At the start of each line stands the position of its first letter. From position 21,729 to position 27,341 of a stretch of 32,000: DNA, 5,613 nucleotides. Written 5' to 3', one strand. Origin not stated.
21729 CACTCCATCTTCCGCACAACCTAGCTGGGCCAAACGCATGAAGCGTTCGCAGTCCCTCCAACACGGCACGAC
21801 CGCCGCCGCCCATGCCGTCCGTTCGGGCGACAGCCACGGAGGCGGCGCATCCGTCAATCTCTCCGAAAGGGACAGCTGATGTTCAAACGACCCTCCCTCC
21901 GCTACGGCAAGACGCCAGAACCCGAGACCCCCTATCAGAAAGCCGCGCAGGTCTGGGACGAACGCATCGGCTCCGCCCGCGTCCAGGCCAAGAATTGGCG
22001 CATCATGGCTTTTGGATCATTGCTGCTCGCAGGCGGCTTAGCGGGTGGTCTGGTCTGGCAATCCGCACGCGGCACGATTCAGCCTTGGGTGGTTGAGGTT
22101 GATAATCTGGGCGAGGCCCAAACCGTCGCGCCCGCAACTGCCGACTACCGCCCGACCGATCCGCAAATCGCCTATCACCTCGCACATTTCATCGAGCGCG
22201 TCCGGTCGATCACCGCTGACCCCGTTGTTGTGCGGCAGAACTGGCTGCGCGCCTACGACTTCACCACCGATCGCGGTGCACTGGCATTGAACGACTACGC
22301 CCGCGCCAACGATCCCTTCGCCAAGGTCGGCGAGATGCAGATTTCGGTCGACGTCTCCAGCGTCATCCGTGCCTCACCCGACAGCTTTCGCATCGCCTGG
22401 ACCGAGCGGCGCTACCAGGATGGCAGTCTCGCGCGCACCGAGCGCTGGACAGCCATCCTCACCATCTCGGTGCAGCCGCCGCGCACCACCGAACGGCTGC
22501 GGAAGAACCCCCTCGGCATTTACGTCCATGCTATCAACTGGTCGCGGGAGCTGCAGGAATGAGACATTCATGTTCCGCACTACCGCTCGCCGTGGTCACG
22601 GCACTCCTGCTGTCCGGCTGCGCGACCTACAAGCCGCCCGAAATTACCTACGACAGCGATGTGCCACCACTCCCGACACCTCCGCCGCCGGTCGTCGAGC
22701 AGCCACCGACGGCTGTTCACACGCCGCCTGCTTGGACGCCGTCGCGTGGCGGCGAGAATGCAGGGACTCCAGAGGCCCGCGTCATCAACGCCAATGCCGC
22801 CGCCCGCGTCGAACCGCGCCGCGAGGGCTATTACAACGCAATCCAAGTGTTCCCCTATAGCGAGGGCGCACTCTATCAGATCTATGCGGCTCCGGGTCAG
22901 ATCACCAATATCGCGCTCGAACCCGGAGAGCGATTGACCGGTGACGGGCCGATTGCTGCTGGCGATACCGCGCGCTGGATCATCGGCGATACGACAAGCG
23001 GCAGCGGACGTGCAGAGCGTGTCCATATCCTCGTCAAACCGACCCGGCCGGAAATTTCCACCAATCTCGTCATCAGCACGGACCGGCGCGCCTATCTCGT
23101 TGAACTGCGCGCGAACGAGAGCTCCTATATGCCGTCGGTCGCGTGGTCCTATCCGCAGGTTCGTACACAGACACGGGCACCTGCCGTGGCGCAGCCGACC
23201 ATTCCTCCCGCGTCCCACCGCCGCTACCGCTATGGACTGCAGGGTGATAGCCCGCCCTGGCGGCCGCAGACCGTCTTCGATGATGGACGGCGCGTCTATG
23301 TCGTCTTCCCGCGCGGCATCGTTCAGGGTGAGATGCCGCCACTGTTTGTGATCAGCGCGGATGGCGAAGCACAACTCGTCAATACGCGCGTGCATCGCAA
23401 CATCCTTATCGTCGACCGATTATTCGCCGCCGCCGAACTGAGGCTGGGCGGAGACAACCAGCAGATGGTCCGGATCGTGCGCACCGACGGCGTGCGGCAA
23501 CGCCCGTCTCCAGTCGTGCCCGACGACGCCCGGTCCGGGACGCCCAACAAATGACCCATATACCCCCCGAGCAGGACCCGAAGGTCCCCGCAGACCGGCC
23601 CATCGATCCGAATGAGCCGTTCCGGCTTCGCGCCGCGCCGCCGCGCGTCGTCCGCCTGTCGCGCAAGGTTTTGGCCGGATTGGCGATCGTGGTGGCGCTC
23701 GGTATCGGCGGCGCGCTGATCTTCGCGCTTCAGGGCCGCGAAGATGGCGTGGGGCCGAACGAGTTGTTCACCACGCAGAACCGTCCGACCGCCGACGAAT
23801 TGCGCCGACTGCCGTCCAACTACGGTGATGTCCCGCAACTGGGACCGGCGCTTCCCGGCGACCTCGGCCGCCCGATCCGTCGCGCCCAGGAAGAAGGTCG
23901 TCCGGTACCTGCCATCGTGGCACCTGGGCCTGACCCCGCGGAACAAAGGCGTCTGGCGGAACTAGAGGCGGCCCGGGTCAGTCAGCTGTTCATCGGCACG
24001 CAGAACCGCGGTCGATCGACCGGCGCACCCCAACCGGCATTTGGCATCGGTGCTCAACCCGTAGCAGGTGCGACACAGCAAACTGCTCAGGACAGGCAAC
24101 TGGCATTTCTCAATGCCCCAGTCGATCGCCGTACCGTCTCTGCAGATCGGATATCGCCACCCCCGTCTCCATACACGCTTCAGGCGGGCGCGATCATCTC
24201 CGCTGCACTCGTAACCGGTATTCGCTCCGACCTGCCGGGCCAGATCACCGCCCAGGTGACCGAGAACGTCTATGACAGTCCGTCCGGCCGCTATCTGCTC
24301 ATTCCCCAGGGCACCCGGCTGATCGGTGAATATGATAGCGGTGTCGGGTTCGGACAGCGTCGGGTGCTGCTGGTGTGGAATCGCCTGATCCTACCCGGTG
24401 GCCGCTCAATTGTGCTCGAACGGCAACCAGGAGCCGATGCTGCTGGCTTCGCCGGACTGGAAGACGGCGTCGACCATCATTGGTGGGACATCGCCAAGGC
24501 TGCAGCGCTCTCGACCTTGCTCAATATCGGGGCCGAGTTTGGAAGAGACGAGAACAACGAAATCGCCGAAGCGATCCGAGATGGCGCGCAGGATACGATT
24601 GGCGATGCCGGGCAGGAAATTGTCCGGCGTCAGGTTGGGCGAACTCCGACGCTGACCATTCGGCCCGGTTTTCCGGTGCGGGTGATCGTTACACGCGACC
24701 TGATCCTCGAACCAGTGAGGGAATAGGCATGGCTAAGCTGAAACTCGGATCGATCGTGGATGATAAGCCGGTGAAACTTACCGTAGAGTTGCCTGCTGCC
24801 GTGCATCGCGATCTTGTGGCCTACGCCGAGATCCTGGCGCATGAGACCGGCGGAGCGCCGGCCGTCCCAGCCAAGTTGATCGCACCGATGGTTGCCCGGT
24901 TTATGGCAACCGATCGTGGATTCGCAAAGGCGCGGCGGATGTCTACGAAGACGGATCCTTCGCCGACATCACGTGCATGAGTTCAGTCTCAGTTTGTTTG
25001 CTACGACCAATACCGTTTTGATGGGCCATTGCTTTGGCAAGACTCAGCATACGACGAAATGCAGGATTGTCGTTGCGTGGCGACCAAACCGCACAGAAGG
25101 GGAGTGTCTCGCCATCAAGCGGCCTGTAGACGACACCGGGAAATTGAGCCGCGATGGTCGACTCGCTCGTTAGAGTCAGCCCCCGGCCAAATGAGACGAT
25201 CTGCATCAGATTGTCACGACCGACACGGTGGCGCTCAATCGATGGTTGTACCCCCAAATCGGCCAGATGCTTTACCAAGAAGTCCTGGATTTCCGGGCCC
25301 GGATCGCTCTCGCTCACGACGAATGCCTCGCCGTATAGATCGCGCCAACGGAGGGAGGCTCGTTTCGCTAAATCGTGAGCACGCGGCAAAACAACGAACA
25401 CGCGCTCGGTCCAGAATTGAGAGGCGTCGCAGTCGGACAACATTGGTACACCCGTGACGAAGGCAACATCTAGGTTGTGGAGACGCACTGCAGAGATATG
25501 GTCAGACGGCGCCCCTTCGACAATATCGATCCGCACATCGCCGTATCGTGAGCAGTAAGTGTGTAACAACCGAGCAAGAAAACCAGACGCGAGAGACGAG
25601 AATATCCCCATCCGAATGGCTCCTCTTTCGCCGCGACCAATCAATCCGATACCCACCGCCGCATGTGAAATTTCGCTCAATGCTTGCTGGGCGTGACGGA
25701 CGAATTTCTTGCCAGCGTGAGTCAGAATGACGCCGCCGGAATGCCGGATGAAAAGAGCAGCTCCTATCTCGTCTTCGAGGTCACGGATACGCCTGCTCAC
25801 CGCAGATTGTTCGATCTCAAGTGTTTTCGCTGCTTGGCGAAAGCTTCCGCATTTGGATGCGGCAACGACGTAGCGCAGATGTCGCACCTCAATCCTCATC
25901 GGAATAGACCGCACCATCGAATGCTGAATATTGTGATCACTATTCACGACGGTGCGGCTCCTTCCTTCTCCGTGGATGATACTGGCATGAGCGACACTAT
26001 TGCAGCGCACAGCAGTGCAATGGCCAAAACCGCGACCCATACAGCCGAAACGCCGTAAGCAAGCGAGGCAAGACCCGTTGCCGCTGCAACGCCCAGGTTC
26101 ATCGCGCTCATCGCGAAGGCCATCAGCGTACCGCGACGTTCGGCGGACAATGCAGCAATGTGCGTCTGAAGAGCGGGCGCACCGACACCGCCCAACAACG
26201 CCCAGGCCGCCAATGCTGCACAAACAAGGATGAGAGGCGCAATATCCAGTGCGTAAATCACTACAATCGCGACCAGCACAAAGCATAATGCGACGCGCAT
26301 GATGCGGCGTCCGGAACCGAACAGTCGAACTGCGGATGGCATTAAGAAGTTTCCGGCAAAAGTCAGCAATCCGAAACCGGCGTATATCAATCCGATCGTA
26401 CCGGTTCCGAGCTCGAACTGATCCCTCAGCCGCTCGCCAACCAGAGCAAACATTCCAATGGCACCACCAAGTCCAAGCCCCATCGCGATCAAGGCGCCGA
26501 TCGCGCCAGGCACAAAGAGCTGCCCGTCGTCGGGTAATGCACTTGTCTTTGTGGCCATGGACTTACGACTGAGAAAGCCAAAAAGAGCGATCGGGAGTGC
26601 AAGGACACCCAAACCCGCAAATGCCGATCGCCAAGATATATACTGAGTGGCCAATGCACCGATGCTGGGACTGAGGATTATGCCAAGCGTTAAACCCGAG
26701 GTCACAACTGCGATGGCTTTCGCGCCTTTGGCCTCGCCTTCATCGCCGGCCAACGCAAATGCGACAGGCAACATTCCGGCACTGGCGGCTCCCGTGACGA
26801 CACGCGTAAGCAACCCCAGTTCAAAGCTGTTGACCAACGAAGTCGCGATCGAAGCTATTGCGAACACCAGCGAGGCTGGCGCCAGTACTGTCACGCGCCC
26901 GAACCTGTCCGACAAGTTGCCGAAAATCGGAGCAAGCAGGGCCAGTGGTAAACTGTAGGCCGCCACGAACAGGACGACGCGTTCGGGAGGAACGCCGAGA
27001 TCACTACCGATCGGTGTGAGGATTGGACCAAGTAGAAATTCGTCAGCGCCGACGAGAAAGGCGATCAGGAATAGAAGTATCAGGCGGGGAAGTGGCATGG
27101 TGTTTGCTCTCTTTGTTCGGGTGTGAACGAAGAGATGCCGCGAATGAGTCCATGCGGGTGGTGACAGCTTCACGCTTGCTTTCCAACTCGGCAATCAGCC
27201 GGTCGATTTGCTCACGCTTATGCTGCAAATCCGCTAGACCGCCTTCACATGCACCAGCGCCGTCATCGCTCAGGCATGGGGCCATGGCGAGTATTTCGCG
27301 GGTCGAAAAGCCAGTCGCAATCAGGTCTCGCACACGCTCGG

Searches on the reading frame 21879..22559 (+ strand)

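Call 49: search_protein_families(library=pfam, proteins=[window:21879-22559:+], max_evalue=0.001)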
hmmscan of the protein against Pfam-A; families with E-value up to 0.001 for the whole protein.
window:21879-22559:+ (227 aa): 1 family
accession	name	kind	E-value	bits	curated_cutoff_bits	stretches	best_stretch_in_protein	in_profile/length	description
PF04335.19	VirB8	-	9.5e-71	238.4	23.2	1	21-224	1-213/213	VirB8 protein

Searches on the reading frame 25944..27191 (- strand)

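Call 50: search_protein_families(library=pfam, proteins=[window:25944-27191:-], max_evalue=0.001)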
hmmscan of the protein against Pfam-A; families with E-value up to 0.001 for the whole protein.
window:25944-27191:- (415 aa): 1 family
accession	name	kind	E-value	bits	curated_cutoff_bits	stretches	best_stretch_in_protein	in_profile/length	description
PF07690.21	MFS_1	-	6.9e-36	124.3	33.4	2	40-241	1-218/347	Major Facilitator Superfamily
